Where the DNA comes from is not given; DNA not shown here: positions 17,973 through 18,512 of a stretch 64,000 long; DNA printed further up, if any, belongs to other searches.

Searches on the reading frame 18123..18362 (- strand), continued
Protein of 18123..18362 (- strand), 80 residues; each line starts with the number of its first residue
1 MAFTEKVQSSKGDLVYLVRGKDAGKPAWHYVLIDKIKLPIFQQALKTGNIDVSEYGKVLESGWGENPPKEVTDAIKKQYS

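Call 39: search_protein_families(library=pfam, proteins=[P0030, P0031, P0032, P0033, P0036, P0049, P0087, P0088, P0104, P0120], max_evalue=0.001)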
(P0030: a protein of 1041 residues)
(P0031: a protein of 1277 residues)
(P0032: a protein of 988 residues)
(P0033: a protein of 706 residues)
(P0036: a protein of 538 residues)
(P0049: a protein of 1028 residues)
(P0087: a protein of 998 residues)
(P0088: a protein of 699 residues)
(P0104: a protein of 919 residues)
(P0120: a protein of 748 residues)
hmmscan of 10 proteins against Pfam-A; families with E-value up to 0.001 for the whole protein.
P0030 (1041 aa): 10 families
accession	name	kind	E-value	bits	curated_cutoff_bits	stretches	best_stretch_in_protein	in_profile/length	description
PF00069.31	Pkinase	-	5.3e-40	137.9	31.7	1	168-422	3-245/263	Protein kinase domain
PF07714.23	PK_Tyr_Ser-Thr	-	4.8e-34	118.3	23.1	1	167-385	2-220/258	Protein tyrosine and serine/threonine kinase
PF13424.12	TPR_12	-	1.1e-20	74.1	30.1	2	549-619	9-77/77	Tetratricopeptide repeat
PF00515.34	TPR_1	-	3.8e-17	61.7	27.8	1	886-912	4-30/34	Tetratricopeptide repeat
PF13374.12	TPR_10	-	6.6e-13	48.6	27.5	1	884-922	3-41/42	Tetratricopeptide repeat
PF07719.23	TPR_2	-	5.8e-12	45.2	27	0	886-912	4-30/34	Tetratricopeptide repeat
PF00569.23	ZZ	-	7.4e-12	45.3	21.4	1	104-144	2-43/45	Zinc finger, ZZ type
PF24885.1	TPR_NPHP3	-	1.2e-07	31.9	100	0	519-665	75-219/239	Nephrocystin-3 TPR domain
PF13181.12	TPR_8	-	1.9e-06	28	25.7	0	884-913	2-31/34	Tetratricopeptide repeat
PF13176.12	TPR_7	-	0.00031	21.1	27.9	0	890-914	6-30/36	Tetratricopeptide repeat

P0031 (1277 aa): 7 families
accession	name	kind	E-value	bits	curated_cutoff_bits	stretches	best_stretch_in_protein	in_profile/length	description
PF12796.13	Ank_2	-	1.6e-70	234.1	27.3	6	1033-1118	1-83/90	Ankyrin repeats (3 copies)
PF00023.36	Ank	-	4.2e-62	203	21.1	6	416-441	3-28/33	Ankyrin repeat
PF13637.12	Ank_4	-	1e-57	191.3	22.7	5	1033-1079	1-47/50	Ankyrin repeats (many copies)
PF13606.12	Ank_3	-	1.2e-54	175.4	22.3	2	1062-1088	2-28/30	Ankyrin repeat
PF13857.12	Ank_5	-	4.7e-37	126.1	27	4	1048-1102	1-56/56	Ankyrin repeats (many copies)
PF24521.3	Ank_KRIT1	-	4.5e-09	36.6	80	0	869-935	33-104/149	KRIT1 ankyrin-repeats domain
PF23745.1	ANK_LRRK2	-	2.4e-05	24.6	27.5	0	373-444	22-93/130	LRRK2 ANK repeat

P0032 (988 aa): 12 families
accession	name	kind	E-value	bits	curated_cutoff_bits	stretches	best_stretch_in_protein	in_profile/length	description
PF13424.12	TPR_12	-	9e-28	96.7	30.1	4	786-859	3-76/77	Tetratricopeptide repeat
PF07714.23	PK_Tyr_Ser-Thr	-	1.4e-17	64.3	23.1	1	168-344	4-205/258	Protein tyrosine and serine/threonine kinase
PF00569.23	ZZ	-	1.8e-17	63.3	21.4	2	23-65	4-45/45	Zinc finger, ZZ type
PF00069.31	Pkinase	-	3.2e-16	59.9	31.7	1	168-351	4-205/263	Protein kinase domain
PF00515.34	TPR_1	-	1.6e-15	56.6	27.8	2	830-858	3-31/34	Tetratricopeptide repeat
PF07719.23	TPR_2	-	1.1e-13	50.6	27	1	830-858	3-31/34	Tetratricopeptide repeat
PF13374.12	TPR_10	-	5.7e-11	42.5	27.5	0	786-825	2-41/42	Tetratricopeptide repeat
PF13181.12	TPR_8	-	1.2e-10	41.1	25.7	1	829-858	2-31/34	Tetratricopeptide repeat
PF24885.1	TPR_NPHP3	-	4.2e-08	33.3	100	1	506-572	155-221/239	Nephrocystin-3 TPR domain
PF25299.1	ZZ_ADA2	-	6.2e-05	23.5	27.5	1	26-68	1-44/48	ADA2 ZZ-type zing finger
PF13431.12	TPR_17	-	0.00018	21.9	24.4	0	822-848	7-33/34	Tetratricopeptide repeat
PF13174.12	TPR_6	-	0.00029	21.7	26.3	0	830-855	2-27/33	Tetratricopeptide repeat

P0033 (706 aa): 13 families
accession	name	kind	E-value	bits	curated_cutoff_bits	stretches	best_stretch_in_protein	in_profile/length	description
PF13424.12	TPR_12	-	1.7e-28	99.1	30.1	3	504-578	2-75/77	Tetratricopeptide repeat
PF00515.34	TPR_1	-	2.5e-16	59.1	27.8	1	256-284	3-31/34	Tetratricopeptide repeat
PF07719.23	TPR_2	-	2.6e-15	55.6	27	0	510-536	5-31/34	Tetratricopeptide repeat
PF13374.12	TPR_10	-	7e-14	51.7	27.5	0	513-540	9-36/42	Tetratricopeptide repeat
PF24885.1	TPR_NPHP3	-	9.1e-12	45.3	100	1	186-332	76-219/239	Nephrocystin-3 TPR domain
PF13181.12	TPR_8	-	2.9e-08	33.7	25.7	0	510-537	5-32/34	Tetratricopeptide repeat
PF13414.12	TPR_11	-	1.6e-06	28.2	26.8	0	523-536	11-24/42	TPR repeat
PF10516.15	SHNi-TPR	-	1.7e-06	27.8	21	0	265-288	12-35/38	SHNi-TPR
PF13174.12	TPR_6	-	4e-05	24.4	26.3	0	551-576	3-28/33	Tetratricopeptide repeat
PF17874.7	TPR_MalT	-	5.5e-05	23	45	1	193-285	60-153/336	MalT-like TPR region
PF14559.12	TPR_19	-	9.4e-05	23.1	25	0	225-274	4-45/68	Tetratricopeptide repeat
PF00069.31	Pkinase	-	0.00013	21.9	31.7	1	2-107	143-249/263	Protein kinase domain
PF13176.12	TPR_7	-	0.00071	19.9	27.9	0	512-537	6-30/36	Tetratricopeptide repeat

P0036 (538 aa): 11 families
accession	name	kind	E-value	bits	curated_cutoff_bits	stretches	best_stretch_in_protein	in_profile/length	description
PF13424.12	TPR_12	-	3.8e-26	91.5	30.1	3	342-410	9-76/77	Tetratricopeptide repeat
PF24885.1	TPR_NPHP3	-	9.3e-15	55.1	100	2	354-458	116-220/239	Nephrocystin-3 TPR domain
PF07719.23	TPR_2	-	1.1e-13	50.5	27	1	379-408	1-30/34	Tetratricopeptide repeat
PF00515.34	TPR_1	-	3.9e-11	42.7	27.8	2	379-408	1-30/34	Tetratricopeptide repeat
PF13374.12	TPR_10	-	1.4e-10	41.2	27.5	0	379-413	2-36/42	Tetratricopeptide repeat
PF13181.12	TPR_8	-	2.1e-08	34.1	25.7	0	85-115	3-33/34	Tetratricopeptide repeat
PF13176.12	TPR_7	-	2.4e-06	27.6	27.9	0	87-115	3-31/36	Tetratricopeptide repeat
PF13431.12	TPR_17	-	3.8e-06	27.2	24.4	0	77-104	7-34/34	Tetratricopeptide repeat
PF13174.12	TPR_6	-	5e-06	27.2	26.3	0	381-404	2-25/33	Tetratricopeptide repeat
PF25062.1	ARM_TT21_N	-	0.00013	22.3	40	0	8-81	110-169/222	Tetratricopeptide repeat protein 21 N-terminal ARM repeat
PF14559.12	TPR_19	-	0.00073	20.3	25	0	55-104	5-46/68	Tetratricopeptide repeat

P0049 (1028 aa): 10 families
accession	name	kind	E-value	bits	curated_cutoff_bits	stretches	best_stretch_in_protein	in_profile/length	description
PF13424.12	TPR_12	-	2.4e-23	82.6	30.1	3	508-569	17-76/77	Tetratricopeptide repeat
PF00569.23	ZZ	-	4.5e-18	65.2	21.4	2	25-68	3-45/45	Zinc finger, ZZ type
PF00069.31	Pkinase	-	2.1e-16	60.6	31.7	1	205-388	42-220/263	Protein kinase domain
PF07714.23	PK_Tyr_Ser-Thr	-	6.6e-16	58.8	23.1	1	208-372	43-207/258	Protein tyrosine and serine/threonine kinase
PF24885.1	TPR_NPHP3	-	1.1e-10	41.7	100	1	828-952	95-218/239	Nephrocystin-3 TPR domain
PF13374.12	TPR_10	-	4.7e-10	39.6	27.5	0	547-574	11-38/42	Tetratricopeptide repeat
PF00515.34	TPR_1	-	6.9e-07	29.3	27.8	0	548-568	11-31/34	Tetratricopeptide repeat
PF07719.23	TPR_2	-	8.5e-06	26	27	0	548-569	11-32/34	Tetratricopeptide repeat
PF13432.12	TPR_16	-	0.00035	21.4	32.7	0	553-608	12-59/65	Tetratricopeptide repeat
PF13181.12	TPR_8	-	0.00049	20.5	25.7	0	552-569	15-32/34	Tetratricopeptide repeat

P0087 (998 aa): 21 families
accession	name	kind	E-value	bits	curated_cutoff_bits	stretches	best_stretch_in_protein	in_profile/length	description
PF12796.13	Ank_2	-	7.3e-102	334.6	27.3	7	591-662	22-90/90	Ankyrin repeats (3 copies)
PF00023.36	Ank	-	1.3e-90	292.4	21.1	8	109-141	1-33/33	Ankyrin repeat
PF13637.12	Ank_4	-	3.1e-84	275.4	22.7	9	736-785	1-50/50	Ankyrin repeats (many copies)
PF13857.12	Ank_5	-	8.8e-69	227.1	27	9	751-805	1-56/56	Ankyrin repeats (many copies)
PF13606.12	Ank_3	-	2.6e-68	217.2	22.3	2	109-138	1-30/30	Ankyrin repeat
PF13424.12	TPR_12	-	7.9e-47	157.8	30.1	4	248-317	7-77/77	Tetratricopeptide repeat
PF13374.12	TPR_10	-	5.4e-35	118.8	27.5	3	286-324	3-41/42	Tetratricopeptide repeat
PF24521.3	Ank_KRIT1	-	2.7e-28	99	80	2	732-808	46-128/149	KRIT1 ankyrin-repeats domain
PF24885.1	TPR_NPHP3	-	1.4e-15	57.8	100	1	171-276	110-215/239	Nephrocystin-3 TPR domain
PF24575.1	TPR_Slam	-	8.8e-09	36.2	35.2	0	241-274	44-77/104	Surface lipoprotein assembly modifier, N-terminal TPR repeats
PF13176.12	TPR_7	-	6.8e-08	32.5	27.9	0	289-316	3-30/36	Tetratricopeptide repeat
PF13181.12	TPR_8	-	9.7e-08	32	25.7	0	288-314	4-30/34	Tetratricopeptide repeat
PF00515.34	TPR_1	-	1.8e-07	31.1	27.8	0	288-313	4-29/34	Tetratricopeptide repeat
PF23745.1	ANK_LRRK2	-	1.3e-06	28.7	27.5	0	639-721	38-115/130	LRRK2 ANK repeat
PF07719.23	TPR_2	-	5.3e-06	26.6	27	0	289-314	5-30/34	Tetratricopeptide repeat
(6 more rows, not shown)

P0088 (699 aa): 6 families
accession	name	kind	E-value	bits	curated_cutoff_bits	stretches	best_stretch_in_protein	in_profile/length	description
PF12796.13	Ank_2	-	9.4e-49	164.4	27.3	3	276-371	1-89/90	Ankyrin repeats (3 copies)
PF00023.36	Ank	-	3.8e-40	134.1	21.1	3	408-441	1-32/33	Ankyrin repeat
PF13606.12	Ank_3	-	4.1e-36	118.8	22.3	1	307-332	3-28/30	Ankyrin repeat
PF13637.12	Ank_4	-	8.3e-35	118.5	22.7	5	313-360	4-50/50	Ankyrin repeats (many copies)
PF13857.12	Ank_5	-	1.7e-29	102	27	3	587-639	3-56/56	Ankyrin repeats (many copies)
PF24521.3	Ank_KRIT1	-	5.8e-05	23.3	80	0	272-367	18-112/149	KRIT1 ankyrin-repeats domain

P0104 (919 aa): 7 families
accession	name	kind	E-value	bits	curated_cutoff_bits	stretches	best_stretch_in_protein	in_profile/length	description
PF12796.13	Ank_2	-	7.4e-36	123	27.3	4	760-844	1-81/90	Ankyrin repeats (3 copies)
PF00023.36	Ank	-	1.3e-27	94.8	21.1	0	788-812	1-25/33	Ankyrin repeat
PF13637.12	Ank_4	-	1.9e-23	82.4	22.7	3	793-842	1-49/50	Ankyrin repeats (many copies)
PF13606.12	Ank_3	-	3.5e-22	76.2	22.3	0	462-489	1-28/30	Ankyrin repeat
PF13857.12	Ank_5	-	1.7e-15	57.4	27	1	780-830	7-56/56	Ankyrin repeats (many copies)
PF00069.31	Pkinase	-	5.3e-11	42.8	31.7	1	159-253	161-260/263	Protein kinase domain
PF24521.3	Ank_KRIT1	-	1.5e-10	41.5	80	0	763-855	25-117/149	KRIT1 ankyrin-repeats domain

P0120 (748 aa): 7 families
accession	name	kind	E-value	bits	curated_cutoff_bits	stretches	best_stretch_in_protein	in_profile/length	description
PF12796.13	Ank_2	-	3.2e-63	210.7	27.3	5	370-462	2-87/90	Ankyrin repeats (3 copies)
PF00023.36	Ank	-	2.2e-51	169.4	21.1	4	398-431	1-33/33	Ankyrin repeat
PF13637.12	Ank_4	-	2.3e-46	155.2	22.7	5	371-419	3-50/50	Ankyrin repeats (many copies)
PF13857.12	Ank_5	-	2.5e-46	155.6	27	4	390-440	7-56/56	Ankyrin repeats (many copies)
PF13606.12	Ank_3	-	5e-42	136.9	22.3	3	398-428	1-30/30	Ankyrin repeat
PF24521.3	Ank_KRIT1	-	2.2e-14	53.8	80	2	365-440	46-125/149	KRIT1 ankyrin-repeats domain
PF23745.1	ANK_LRRK2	-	2.7e-05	24.5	27.5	0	585-639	35-89/130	LRRK2 ANK repeat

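Call 41: fold_search(model_id=the predicted structure, library=pdb)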
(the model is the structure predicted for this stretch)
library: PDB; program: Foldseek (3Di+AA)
matches with E <= 10: 220; with E <= 0.001: 0
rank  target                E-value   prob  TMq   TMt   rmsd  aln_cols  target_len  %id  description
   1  8b6l_H                9.7e-01  0.11  0.28  0.18  17.5       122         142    9  Subtomogram average of the human Sec61-TRAP-OSTA-translocon (released 2022-12-07)
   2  4bg7_B                1.1e+00  0.08  0.29  0.27  14.3        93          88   15  Bacteriophage T5 Homolog of the Eukaryotic Transcription Coactivator PC4 Implicated in Recombination-Dependent DNA Rep (released 2013-09-11)
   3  8btk_TD               1.3e+00  0.08  0.27  0.16  17.9       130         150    9  Structure of the TRAP complex with the Sec translocon and a translating ribosome (released 2023-05-24)
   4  8b5l_K                1.4e+00  0.08  0.27  0.17  16.8       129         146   11  Cryo-EM structure of ribosome-Sec61-TRAP (TRanslocon Associated Protein) translocon complex (released 2023-03-01)
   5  8k4m                  1.8e+00  0.20  0.40  0.29   7.5        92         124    9  Anti CRISPR protein, AcrIIA13b (released 2024-07-24)
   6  4agh                  2.6e+00  0.08  0.23  0.23  13.2        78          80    5  Structural features of ssDNA binding protein MoSub1 from Magnaporthe oryzae (released 2012-08-29)
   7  3q2p_A                2.8e+00  0.20  0.38  0.33   5.8        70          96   13  Reduced sweetness of a monellin (MNEI) mutant results from increased protein flexibility and disruption of a distant p (released 2011-04-06)
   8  1yup_B                3.0e+00  0.41  0.36  0.19   1.2        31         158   29  Reindeer beta-lactoglobulin (released 2006-02-14)
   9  7lwc_A                3.3e+00  0.35  0.37  0.20   3.0        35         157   26  Goat beta-lactoglobulin mutant Q59A (released 2021-04-21)
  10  5a4n_A                3.3e+00  0.09  0.30  0.34  11.4        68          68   15  Crystal structure of BPSL1147, a PC4 homolog from Burkholderia pseudomallei K96243 (tetragonal crystal form) (released 2016-04-06)
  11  5a4o_A                3.3e+00  0.08  0.27  0.29  11.4        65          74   14  Crystal structure of BPSL1147, a PC4 homolog from Burkholderia pseudomallei K96243 (orthorhombic crystal form) (released 2016-04-06)
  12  1xml_A                3.3e+00  0.04  0.27  0.11  14.4        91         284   12  Structure of human Dcps (released 2005-03-22)
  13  5j5x_A                3.5e+00  0.05  0.23  0.08   8.4        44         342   16  Complex of PKA with the bisubstrate protein kinase inhibitor ARC-1416 (released 2016-07-20)
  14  4lzu                  3.7e+00  0.33  0.37  0.20   2.9        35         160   28  Bovine beta-lactoglobulin crystallized in the presence of 2 mM zinc chloride (released 2014-08-06)
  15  8x5l_A                3.7e+00  0.04  0.23  0.08   9.0        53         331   13  The Crystal Structure of PRKACA from Biortus. (released 2023-12-27)
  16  4nlj_B                3.9e+00  0.38  0.36  0.19   1.1        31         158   22  Crystal structure of sheep beta-lactoglobulin (space group P1) (released 2014-03-12)
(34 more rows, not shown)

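Call 44: list_cluster_members(proteins=[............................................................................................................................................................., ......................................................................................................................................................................, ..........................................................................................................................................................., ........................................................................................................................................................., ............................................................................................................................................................, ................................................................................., P0031, P0069, P0030, P0145])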
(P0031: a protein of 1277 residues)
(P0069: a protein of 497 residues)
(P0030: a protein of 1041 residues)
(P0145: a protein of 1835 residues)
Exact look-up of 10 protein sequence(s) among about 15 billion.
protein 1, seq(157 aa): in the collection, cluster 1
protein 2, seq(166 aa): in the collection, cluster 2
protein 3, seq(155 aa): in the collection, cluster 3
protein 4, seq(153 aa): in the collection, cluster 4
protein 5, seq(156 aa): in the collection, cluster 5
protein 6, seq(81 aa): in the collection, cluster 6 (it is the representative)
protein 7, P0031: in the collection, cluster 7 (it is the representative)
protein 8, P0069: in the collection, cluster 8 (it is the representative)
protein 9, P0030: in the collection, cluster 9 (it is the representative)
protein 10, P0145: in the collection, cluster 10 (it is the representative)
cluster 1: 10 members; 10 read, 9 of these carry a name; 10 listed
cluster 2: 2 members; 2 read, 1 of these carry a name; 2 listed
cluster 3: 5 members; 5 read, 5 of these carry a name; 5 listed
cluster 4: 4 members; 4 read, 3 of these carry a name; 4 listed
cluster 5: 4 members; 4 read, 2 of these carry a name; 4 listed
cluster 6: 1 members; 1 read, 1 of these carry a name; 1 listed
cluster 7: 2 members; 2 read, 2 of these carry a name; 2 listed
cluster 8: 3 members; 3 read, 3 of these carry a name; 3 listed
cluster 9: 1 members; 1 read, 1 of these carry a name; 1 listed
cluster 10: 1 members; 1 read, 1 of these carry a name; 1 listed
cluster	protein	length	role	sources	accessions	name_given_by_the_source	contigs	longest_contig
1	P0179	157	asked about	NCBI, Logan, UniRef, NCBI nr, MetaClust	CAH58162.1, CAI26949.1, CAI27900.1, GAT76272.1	hypothetical protein EHRUM1_04480 [Ehrlichia ruminantium] | Uncharacterized protein n=1 Tax=Ehrlichia ruminantium (strain Welgevonden) TaxID=254945 ... | hypothetical protein [Ehrlichia ruminantium]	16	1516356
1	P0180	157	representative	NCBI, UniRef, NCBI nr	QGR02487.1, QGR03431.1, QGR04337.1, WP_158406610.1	hypothetical protein EDL79_02345 [Ehrlichia ruminantium] | Uncharacterized protein n=1 Tax=Ehrlichia ruminantium TaxID=779 RepID=A0AAE6UJJ0_EHRRU | hypothetical protein [Ehrlichia ruminantium]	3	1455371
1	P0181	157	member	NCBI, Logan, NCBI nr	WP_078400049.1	hypothetical protein [Ehrlichia ruminantium]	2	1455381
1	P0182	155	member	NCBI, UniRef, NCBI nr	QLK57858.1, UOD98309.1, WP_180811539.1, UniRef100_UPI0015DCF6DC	hypothetical protein [Ehrlichia ruminantium] | hypothetical protein n=1 Tax=Ehrlichia ruminantium TaxID=779 RepID=UPI0015DCF6DC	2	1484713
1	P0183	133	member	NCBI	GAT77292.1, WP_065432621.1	hypothetical protein EHRUM2_05110, partial [Ehrlichia ruminantium]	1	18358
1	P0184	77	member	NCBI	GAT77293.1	hypothetical protein EHRUM2_05120, partial [Ehrlichia ruminantium]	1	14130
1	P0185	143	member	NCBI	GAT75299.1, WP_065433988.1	hypothetical protein EHRUM4_05150, partial [Ehrlichia ruminantium]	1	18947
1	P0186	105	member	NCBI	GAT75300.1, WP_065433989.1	hypothetical protein EHRUM4_05160, partial [Ehrlichia ruminantium]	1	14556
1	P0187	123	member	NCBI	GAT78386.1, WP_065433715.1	hypothetical protein EHRUM3_06070, partial [Ehrlichia ruminantium]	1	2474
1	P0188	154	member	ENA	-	-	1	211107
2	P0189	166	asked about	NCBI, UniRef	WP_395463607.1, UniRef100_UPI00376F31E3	hypothetical protein [Wolbachia endosymbiont of Cantharis cryptica] | hypothetical protein n=1 Tax=Wolbachia endosymbiont of Cantharis cryptica TaxID=3066132 ...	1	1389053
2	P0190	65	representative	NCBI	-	-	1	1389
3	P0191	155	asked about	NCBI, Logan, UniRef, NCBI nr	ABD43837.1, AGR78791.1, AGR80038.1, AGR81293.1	hypothetical protein [Anaplasma phagocytophilum] | Uncharacterized protein n=8 Tax=Anaplasma phagocytophilum TaxID=948 RepID=A0A098EEB3_ANAPH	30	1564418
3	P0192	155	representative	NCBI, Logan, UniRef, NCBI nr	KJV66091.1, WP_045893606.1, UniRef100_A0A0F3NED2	hypothetical protein [Anaplasma phagocytophilum] | Uncharacterized protein n=1 Tax=Anaplasma phagocytophilum str. NCH-1 TaxID=1359161 ...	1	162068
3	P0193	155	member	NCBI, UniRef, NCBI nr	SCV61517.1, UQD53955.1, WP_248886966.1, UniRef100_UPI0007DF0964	hypothetical protein ANAPH1_00011 [Anaplasma phagocytophilum] | hypothetical protein n=1 Tax=Anaplasma phagocytophilum TaxID=948 RepID=UPI0007DF0964 | hypothetical protein [Anaplasma phagocytophilum]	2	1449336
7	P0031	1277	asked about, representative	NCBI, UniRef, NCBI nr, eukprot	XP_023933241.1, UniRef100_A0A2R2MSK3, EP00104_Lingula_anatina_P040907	serine/threonine-protein phosphatase 6 regulatory ankyrin repeat subunit B [Lingula ... | Serine/threonine-protein phosphatase 6 regulatory ankyrin repeat subunit B n=1 ... | XP_023933241.1 serine/threonine-protein phosphatase 6 regulatory ankyrin repeat subunit B ...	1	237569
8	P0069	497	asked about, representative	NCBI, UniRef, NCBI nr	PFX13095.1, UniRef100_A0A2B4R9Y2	Serine/threonine-protein phosphatase 6 regulatory ankyrin repeat subunit B [Stylophora ... | Serine/threonine-protein phosphatase 6 regulatory ankyrin repeat subunit B n=1 ...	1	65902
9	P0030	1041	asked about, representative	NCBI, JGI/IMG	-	serine/threonine protein kinase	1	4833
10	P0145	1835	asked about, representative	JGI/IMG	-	hypothetical protein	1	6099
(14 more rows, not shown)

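Call 45: search_protein_families(library=pfam, proteins=[P0071, P0076, P0100, P0124, P0130, P0135, P0140, P0142, P0153, P0145], max_evalue=0.001)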
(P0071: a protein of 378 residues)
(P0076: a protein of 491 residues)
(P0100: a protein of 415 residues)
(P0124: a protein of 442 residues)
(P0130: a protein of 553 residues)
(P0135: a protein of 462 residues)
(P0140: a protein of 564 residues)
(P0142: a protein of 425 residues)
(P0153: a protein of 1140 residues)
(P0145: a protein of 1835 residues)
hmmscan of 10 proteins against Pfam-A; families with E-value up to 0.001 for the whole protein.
P0071 (378 aa): 5 families
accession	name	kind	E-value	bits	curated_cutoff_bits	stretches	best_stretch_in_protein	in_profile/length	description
PF12796.13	Ank_2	-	4.3e-40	136.6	27.3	4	106-193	5-89/90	Ankyrin repeats (3 copies)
PF00023.36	Ank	-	2.4e-37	125.3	21.1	4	306-336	1-31/33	Ankyrin repeat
PF13606.12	Ank_3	-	3e-26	88.6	22.3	1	306-334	1-29/30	Ankyrin repeat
PF13637.12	Ank_4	-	4.6e-26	90.7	22.7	2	278-327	1-50/50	Ankyrin repeats (many copies)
PF13857.12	Ank_5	-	1.8e-21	76.4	27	2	292-337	1-46/56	Ankyrin repeats (many copies)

P0076 (491 aa): 0 families

P0100 (415 aa): 2 families
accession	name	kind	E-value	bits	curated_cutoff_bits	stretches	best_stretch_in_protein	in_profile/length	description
PF00069.31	Pkinase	-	1.2e-21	77.8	31.7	1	2-117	137-259/263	Protein kinase domain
PF07714.23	PK_Tyr_Ser-Thr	-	2.5e-21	76.6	23.1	1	2-118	141-257/258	Protein tyrosine and serine/threonine kinase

P0124 (442 aa): 0 families

P0130 (553 aa): 7 families
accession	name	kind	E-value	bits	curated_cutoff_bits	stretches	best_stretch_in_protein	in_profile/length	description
PF12796.13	Ank_2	-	3.5e-63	210.6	27.3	5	169-261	1-90/90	Ankyrin repeats (3 copies)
PF00023.36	Ank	-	8e-57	186.4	21.1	5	230-261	1-32/33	Ankyrin repeat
PF13637.12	Ank_4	-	6.5e-48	160.1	22.7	5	242-284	8-50/50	Ankyrin repeats (many copies)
PF13606.12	Ank_3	-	2.6e-41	134.7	22.3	2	230-259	1-30/30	Ankyrin repeat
PF13857.12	Ank_5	-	6.9e-32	109.6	27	4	221-270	5-55/56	Ankyrin repeats (many copies)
PF24521.3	Ank_KRIT1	-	1.4e-11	44.8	80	0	194-274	47-128/149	KRIT1 ankyrin-repeats domain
PF23745.1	ANK_LRRK2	-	7e-08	32.8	27.5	0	140-221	40-117/130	LRRK2 ANK repeat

P0135 (462 aa): 0 families

P0140 (564 aa): 0 families

P0142 (425 aa): 0 families

P0153 (1140 aa): 7 families
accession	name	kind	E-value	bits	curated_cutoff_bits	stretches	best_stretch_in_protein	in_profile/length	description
PF12796.13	Ank_2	-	3.7e-68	226.6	27.3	5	605-695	1-88/90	Ankyrin repeats (3 copies)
PF00023.36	Ank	-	7.7e-61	199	21.1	4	635-665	3-33/33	Ankyrin repeat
PF13637.12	Ank_4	-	8.5e-49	162.9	22.7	4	974-1023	1-50/50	Ankyrin repeats (many copies)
PF13606.12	Ank_3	-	2.5e-43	140.8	22.3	3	1002-1030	1-29/30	Ankyrin repeat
PF13857.12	Ank_5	-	1.8e-37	127.4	27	3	620-674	1-56/56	Ankyrin repeats (many copies)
PF24521.3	Ank_KRIT1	-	7.8e-12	45.6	80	1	601-688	18-106/149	KRIT1 ankyrin-repeats domain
PF23745.1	ANK_LRRK2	-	2.2e-08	34.5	27.5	0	596-688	26-114/130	LRRK2 ANK repeat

P0145 (1835 aa): 3 families
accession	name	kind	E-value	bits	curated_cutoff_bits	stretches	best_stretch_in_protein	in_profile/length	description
PF05729.18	NACHT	-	3.7e-06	27.3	26.7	0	130-217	79-165/167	NACHT domain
PF02985.28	HEAT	-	0.00082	19.9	23.5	0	1606-1628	4-27/31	HEAT repeat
PF13646.12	HEAT_2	-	0.00088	20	27.7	1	1572-1660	3-87/88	HEAT repeats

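Call 50: find_related_loci(query=A1, collection=viral_contigs, flank=8000)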
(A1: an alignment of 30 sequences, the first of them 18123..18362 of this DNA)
Query A1 (80 aa) in viral_contigs; peptide patterns used: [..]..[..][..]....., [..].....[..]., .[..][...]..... (x = any residue, [..] = any of these).
19 stretches matched a pattern, but none encodes a relative of the query by tblastn (E <= 1e-3).
